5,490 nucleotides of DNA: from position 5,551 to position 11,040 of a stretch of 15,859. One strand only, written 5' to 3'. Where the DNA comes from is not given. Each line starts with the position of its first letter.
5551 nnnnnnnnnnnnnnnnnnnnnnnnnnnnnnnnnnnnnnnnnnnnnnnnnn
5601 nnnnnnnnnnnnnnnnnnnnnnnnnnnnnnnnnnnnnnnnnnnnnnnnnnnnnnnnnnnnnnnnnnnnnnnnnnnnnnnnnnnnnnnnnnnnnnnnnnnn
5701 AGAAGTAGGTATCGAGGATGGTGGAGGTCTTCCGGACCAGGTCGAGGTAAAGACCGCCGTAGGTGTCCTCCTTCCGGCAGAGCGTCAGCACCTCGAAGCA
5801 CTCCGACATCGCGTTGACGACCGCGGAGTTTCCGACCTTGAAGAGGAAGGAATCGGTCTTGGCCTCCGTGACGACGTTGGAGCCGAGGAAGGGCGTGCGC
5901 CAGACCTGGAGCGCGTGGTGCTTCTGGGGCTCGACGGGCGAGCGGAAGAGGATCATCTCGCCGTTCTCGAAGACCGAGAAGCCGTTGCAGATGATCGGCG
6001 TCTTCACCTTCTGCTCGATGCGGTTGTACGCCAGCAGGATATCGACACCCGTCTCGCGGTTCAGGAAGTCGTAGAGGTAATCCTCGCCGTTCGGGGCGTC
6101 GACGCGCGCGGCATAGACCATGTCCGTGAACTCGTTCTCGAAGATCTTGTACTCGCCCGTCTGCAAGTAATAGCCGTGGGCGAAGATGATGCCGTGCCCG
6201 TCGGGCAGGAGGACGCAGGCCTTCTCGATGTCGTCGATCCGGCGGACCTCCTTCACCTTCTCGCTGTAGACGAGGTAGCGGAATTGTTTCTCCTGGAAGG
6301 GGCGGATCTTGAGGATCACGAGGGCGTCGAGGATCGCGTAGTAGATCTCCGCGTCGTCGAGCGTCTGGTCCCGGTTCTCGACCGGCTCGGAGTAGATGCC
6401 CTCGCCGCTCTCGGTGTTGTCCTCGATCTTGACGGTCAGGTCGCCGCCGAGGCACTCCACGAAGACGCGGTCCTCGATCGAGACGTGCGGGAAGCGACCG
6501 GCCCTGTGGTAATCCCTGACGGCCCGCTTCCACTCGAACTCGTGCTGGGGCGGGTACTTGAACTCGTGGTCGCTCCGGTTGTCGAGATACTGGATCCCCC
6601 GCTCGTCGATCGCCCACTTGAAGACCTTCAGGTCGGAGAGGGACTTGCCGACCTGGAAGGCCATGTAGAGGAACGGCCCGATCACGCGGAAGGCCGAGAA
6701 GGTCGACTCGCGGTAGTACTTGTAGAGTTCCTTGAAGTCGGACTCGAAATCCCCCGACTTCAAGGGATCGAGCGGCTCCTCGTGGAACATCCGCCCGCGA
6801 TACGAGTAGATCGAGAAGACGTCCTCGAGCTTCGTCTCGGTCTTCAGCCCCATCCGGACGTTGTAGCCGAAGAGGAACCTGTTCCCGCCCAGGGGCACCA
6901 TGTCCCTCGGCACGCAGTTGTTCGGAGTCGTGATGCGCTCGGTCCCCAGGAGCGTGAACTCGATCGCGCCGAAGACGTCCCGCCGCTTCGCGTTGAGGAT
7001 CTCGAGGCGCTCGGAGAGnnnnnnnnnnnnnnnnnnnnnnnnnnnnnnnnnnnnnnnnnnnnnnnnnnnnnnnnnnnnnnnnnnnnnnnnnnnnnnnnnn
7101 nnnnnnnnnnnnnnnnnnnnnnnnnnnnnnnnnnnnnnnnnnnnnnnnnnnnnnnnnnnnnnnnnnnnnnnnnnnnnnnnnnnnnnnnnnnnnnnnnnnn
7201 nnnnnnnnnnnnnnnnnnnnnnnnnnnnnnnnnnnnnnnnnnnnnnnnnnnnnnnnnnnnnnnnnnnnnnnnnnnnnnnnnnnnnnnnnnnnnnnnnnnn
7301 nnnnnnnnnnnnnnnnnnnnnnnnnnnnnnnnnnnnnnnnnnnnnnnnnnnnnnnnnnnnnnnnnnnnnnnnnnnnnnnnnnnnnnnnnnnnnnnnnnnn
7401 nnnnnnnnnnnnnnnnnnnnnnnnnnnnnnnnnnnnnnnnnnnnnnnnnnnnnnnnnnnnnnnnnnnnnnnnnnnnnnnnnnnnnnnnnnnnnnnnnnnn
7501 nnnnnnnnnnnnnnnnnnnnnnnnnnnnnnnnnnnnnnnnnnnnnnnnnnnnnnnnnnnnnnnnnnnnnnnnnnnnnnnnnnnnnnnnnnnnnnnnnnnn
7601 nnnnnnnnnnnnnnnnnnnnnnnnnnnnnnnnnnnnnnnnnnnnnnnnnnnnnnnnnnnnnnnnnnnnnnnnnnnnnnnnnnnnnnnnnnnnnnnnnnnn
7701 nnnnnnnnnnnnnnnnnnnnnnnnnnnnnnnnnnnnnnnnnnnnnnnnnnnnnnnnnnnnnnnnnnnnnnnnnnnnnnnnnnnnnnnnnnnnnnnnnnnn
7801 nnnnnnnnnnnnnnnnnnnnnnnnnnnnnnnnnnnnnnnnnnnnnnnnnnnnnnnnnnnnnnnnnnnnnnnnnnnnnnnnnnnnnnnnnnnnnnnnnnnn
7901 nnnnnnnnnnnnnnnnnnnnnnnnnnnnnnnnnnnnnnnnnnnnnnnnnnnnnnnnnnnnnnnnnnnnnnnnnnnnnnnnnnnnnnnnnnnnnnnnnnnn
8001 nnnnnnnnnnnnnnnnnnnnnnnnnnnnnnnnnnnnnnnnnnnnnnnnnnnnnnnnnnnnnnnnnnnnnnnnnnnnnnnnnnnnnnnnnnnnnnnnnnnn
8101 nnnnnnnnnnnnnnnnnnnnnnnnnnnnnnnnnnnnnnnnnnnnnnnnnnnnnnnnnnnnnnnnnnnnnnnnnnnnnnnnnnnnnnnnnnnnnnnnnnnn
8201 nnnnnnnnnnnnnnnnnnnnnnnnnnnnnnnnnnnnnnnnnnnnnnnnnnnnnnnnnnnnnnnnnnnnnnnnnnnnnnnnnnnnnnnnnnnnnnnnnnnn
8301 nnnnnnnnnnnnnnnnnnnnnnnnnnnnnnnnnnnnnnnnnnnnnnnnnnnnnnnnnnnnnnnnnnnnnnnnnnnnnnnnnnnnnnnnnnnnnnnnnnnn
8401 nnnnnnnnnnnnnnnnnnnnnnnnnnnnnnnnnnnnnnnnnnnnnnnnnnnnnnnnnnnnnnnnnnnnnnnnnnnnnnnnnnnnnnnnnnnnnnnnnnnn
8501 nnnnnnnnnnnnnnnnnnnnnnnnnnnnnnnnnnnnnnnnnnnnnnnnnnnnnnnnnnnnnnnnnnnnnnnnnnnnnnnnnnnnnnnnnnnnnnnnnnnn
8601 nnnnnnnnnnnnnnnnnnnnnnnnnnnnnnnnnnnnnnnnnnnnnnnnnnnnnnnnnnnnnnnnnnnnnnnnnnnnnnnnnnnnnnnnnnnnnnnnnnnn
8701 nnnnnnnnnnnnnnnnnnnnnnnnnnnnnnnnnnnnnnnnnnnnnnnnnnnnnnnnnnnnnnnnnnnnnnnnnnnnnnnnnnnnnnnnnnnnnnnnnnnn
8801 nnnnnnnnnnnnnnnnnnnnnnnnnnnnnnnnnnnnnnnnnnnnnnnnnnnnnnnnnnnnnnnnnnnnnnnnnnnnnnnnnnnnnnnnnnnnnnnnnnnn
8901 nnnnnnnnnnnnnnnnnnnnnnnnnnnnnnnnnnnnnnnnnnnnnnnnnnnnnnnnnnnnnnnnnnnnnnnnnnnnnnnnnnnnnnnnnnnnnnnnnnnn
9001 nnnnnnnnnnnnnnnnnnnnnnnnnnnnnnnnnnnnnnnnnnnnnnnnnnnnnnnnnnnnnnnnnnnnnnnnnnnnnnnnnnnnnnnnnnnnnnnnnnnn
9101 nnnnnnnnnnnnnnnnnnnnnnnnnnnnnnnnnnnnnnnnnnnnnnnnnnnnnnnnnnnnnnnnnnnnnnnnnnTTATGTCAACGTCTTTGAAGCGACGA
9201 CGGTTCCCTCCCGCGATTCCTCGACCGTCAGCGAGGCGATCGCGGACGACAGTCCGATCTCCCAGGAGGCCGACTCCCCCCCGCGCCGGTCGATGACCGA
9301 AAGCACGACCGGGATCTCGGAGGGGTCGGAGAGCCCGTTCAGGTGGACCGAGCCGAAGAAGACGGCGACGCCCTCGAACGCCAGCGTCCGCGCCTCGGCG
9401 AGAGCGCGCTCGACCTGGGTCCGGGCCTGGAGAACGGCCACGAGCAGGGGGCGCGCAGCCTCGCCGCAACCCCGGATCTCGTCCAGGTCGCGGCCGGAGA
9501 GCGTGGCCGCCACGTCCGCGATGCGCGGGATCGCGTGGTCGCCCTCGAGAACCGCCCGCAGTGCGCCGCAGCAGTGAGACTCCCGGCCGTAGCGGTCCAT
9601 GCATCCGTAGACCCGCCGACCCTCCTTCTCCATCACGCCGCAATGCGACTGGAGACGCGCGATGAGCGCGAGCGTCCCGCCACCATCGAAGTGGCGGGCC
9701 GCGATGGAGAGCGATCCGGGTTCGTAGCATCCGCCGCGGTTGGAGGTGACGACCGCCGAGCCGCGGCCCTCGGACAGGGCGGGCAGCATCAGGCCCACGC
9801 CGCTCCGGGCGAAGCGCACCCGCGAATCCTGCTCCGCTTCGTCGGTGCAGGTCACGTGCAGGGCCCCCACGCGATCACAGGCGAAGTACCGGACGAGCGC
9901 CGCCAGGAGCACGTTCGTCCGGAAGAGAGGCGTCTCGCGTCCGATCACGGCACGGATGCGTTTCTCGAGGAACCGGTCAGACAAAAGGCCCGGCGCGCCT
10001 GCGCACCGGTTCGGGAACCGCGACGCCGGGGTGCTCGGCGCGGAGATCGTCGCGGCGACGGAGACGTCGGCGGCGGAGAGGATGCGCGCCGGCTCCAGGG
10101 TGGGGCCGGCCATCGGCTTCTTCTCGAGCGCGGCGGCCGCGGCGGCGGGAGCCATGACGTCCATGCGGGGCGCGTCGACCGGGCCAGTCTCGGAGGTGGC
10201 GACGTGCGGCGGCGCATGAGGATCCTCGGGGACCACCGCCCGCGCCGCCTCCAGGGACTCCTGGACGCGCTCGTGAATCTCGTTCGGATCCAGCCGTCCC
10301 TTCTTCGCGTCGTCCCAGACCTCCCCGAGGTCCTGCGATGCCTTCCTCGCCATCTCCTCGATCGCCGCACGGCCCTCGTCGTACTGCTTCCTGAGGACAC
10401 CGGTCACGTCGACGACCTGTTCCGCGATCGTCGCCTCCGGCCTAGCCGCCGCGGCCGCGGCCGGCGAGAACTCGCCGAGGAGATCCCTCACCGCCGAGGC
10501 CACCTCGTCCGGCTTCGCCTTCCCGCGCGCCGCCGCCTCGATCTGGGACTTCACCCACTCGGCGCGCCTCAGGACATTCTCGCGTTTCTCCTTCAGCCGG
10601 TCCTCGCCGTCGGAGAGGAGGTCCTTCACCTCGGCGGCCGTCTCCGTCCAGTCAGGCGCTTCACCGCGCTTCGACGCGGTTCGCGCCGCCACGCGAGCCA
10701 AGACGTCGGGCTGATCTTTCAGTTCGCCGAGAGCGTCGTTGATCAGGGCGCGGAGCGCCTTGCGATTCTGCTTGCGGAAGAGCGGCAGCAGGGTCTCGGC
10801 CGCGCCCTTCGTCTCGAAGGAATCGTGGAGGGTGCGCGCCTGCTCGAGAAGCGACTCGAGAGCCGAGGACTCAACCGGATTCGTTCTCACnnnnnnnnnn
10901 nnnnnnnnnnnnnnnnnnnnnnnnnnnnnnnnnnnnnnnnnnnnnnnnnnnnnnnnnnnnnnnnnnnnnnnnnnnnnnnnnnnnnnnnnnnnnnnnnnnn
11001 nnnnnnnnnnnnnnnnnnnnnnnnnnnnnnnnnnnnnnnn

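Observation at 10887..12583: Two divergently transcribed K+-channel-fold genes that both lack the TVGYG selectivity filter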

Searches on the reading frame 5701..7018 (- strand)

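Call 42: find_related_loci(query=window:5701-7018:-, collection=genome_contigs, flank=10000)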
Query window:5701-7018:- (439 aa) in genome_contigs; peptide patterns used: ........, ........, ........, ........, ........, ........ (x = any residue, [..] = any of these).
212 stretches matched a pattern; 194 encode a relative of the query (tblastn E <= 1e-3); the best 80 are kept; 80 distinct loci.
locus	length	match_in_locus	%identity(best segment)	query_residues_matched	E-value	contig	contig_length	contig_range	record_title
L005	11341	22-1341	73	1-439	0e+0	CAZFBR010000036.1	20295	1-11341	MAG TPA_asm: uncultured bacterium isolate SRP089250_co1_180 genome assembly, contig: NODE_4282_length_20295_cov_5.642342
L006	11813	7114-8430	61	1-439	0e+0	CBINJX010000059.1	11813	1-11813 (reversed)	MAG TPA_asm: uncultured Verrucomicrobiales bacterium isolate SRR16817047_binner12_Refined_46 genome assembly, contig: ER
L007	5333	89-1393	61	5-439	0e+0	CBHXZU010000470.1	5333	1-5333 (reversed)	MAG TPA_asm: uncultured Prosthecobacter sp. isolate ERR14722427_binner13_Refined_15 genome assembly, contig: ERZ27336822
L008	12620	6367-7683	60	1-439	0e+0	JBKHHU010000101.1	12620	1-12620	MAG: Phycisphaerae bacterium isolate D1M07_4 NODE_3486_length_12620_cov_6.567370, whole genome shotgun sequence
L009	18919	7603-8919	59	1-439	0e+0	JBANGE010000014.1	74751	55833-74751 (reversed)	MAG: Verrucomicrobiota bacterium isolate altamaha_2019_sw_WHONDRS-S19S_0010_B_bin.165 scaffold_96131, whole genome shotg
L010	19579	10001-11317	60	1-439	0e+0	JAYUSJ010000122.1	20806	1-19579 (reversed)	MAG: Verrucomicrobiaceae bacterium isolate GL117_UP_concoct_203 GL117_UP_concoct_203_121, whole genome shotgun sequence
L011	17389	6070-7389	60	1-439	0e+0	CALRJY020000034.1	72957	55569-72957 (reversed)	MAG: Chitinophaga pinensis isolate JJ-GEL11-19-2-m1-bin235 genome assembly, contig: JJ-R1525-126-C85, whole genome shotg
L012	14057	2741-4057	60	1-439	0e+0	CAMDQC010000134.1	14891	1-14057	MAG: Prosthecobacter debontii isolate ZE-13nov19-293 genome assembly, contig: ZE-13nov19-C6263, whole genome shotgun seq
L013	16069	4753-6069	61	1-439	0e+0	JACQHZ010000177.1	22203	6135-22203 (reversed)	MAG: Verrucomicrobia bacterium isolate NC_groundwater_1112_Ag_S2p5_58_80 S_2p5_S6_coassembly_k141_1873552, whole genome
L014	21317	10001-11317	59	1-439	0e+0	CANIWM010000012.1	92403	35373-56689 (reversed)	MAG: Chthoniobacteraceae bacterium isolate RH-18aug17-182 genome assembly, contig: RH-18aug17-C476, whole genome shotgun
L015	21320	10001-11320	60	1-439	0e+0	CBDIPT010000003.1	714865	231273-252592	MAG: Limisphaerales bacterium isolate CRY1-m2-bin11 genome assembly, contig: CRY1-CANU-28, whole genome shotgun sequence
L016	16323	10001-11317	59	1-439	0e+0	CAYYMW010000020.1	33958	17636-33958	MAG TPA_asm: uncultured Verrucomicrobiota bacterium isolate binchicken_co269_135 genome assembly, contig: NODE_1085_leng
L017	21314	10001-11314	58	1-439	0e+0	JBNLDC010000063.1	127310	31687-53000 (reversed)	MAG: Chitinispirillaceae bacterium isolate C1C2.bin.6.orig k141_292160, whole genome shotgun sequence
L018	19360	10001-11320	61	1-439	0e+0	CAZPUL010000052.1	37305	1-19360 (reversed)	MAG TPA_asm: uncultured Verrucomicrobiota bacterium isolate binchicken_co199_144 genome assembly, contig: NODE_1046_leng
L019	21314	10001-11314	59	1-439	0e+0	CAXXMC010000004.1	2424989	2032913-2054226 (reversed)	MAG: Phycisphaerae bacterium isolate 5faf82f8-1606-4ed3-8979-838274c66e85 genome assembly, contig: contig_4, whole genom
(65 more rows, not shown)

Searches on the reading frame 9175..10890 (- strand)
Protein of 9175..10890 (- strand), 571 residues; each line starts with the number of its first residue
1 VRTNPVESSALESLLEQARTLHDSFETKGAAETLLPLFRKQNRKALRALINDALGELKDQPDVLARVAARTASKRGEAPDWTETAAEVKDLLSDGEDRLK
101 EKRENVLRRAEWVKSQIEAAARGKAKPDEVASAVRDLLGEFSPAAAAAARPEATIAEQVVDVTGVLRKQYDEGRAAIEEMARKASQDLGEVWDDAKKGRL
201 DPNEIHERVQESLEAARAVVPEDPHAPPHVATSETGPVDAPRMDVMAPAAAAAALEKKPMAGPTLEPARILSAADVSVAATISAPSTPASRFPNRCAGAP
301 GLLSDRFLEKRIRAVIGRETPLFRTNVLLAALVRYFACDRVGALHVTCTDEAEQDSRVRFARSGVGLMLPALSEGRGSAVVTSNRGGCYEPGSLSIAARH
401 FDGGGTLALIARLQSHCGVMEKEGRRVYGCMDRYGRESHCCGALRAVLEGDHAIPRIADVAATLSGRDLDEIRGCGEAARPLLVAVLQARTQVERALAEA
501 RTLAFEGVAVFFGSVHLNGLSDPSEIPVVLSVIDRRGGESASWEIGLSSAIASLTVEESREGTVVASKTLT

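Call 5: search_protein_families(library=pfam, proteins=[window:9175-10890:-], max_evalue=1)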
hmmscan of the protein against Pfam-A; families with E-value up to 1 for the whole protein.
window:9175-10890:- (571 aa): 5 families
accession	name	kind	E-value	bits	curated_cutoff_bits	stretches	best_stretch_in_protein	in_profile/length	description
PF12732.12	YtxH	-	0.013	16.4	37.5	1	37-102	17-69/71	YtxH-like protein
PF22485.1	DUF6987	-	0.11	12.8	26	0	146-193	97-143/200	Domain of unknown function (DUF6987)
PF08044.16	DUF1707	-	0.21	12.1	27.6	0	195-215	19-39/53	DUF1707 SHOCT-like domain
PF00639.27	Rotamase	-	0.23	12.9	21.7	0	166-211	25-70/97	PPIC-type PPIASE domain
PF05363.17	Herpes_US12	-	0.55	11.4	21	0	203-227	27-50/86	Herpesvirus US12 family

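Call 6: search_protein_families(library=ncbifam, proteins=[window:9175-10890:-], max_evalue=1)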
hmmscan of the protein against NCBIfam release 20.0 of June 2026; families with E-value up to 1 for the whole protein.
window:9175-10890:- (571 aa): 3 families
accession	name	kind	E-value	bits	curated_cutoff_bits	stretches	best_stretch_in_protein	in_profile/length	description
TIGR02168.1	SMC_prok_B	equivalog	0.15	9.7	567.35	1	39-211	782-949/1181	chromosome segregation protein SMC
NF047773.1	phas_rel_Lepto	domain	0.16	11.8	35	0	76-104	40-67/68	phasin-related domain-containing protein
NF033441.0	BREX_BrxC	hypoth_equivalog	0.51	8.5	400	1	12-209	949-1141/1173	BREX system P-loop protein BrxC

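Call 60: search_protein_families(library=padloc, proteins=[P0181, P0179, P0180], max_evalue=0.01)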
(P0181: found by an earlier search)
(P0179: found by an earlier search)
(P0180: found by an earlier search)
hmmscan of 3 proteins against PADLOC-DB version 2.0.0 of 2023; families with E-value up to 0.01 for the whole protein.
P0181 (571 aa): 0 families

P0179 (641 aa): 0 families

P0180 (1907 aa): 2 families
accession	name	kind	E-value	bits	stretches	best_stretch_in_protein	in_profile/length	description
PDLC04140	mad8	-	0.0013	16.4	1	1266-1417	25-151/314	mads_8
PDLC04232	IetA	-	0.0021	15.5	1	1271-1299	119-147/330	-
